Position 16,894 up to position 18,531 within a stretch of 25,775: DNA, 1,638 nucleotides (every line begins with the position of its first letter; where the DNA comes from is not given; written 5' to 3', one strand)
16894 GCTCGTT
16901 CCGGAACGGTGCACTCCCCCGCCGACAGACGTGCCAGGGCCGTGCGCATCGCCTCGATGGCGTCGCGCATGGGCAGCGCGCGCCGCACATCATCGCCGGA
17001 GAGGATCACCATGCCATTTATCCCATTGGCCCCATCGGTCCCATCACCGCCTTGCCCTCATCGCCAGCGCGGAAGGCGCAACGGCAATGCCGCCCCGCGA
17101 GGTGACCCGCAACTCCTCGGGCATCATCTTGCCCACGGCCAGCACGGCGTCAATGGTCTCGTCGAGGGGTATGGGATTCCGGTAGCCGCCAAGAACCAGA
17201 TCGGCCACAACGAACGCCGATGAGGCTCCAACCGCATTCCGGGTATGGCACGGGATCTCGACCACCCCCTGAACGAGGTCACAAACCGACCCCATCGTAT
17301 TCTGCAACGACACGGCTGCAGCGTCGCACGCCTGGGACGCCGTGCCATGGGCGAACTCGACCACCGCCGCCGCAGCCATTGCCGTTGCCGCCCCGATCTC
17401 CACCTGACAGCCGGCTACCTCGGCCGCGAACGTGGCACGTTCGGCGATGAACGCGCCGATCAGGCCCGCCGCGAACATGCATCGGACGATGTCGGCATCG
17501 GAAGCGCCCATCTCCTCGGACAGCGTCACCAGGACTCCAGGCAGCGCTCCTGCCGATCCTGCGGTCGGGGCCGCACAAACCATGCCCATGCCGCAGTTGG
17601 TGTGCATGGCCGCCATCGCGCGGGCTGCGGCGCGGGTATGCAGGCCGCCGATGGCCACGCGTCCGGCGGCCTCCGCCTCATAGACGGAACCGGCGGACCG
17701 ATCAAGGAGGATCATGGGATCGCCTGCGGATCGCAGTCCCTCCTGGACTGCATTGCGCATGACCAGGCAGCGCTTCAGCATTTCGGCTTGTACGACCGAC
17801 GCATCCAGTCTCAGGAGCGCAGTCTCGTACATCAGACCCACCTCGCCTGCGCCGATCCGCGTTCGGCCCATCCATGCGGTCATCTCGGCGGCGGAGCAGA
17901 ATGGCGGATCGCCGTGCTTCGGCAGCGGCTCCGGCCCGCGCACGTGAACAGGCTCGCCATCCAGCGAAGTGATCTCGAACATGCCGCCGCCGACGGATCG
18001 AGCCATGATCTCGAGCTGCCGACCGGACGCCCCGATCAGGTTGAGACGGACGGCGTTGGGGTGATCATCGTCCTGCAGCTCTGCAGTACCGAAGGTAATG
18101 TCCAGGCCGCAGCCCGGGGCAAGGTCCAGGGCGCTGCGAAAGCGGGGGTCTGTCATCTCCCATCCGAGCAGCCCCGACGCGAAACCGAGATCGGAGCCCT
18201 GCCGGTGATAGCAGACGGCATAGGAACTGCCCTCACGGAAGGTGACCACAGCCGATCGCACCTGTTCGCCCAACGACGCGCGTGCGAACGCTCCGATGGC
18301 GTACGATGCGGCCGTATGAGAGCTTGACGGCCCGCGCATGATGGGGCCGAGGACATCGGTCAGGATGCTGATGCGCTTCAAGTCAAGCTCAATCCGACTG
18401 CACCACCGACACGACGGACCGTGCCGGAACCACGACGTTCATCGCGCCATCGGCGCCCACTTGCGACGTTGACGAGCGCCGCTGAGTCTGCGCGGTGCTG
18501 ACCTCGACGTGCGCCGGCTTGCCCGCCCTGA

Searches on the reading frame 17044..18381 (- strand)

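Call 39: search_protein_families(library=pfam, proteins=[window:17044-18381:-], max_evalue=0.00001)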
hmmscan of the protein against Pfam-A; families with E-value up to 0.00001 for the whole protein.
window:17044-18381:- (445 aa): 1 family
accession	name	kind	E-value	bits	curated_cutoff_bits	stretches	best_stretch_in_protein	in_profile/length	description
PF03313.21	SDH_alpha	-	7.5e-56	190.1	26.4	1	194-433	23-260/260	Serine dehydratase alpha chain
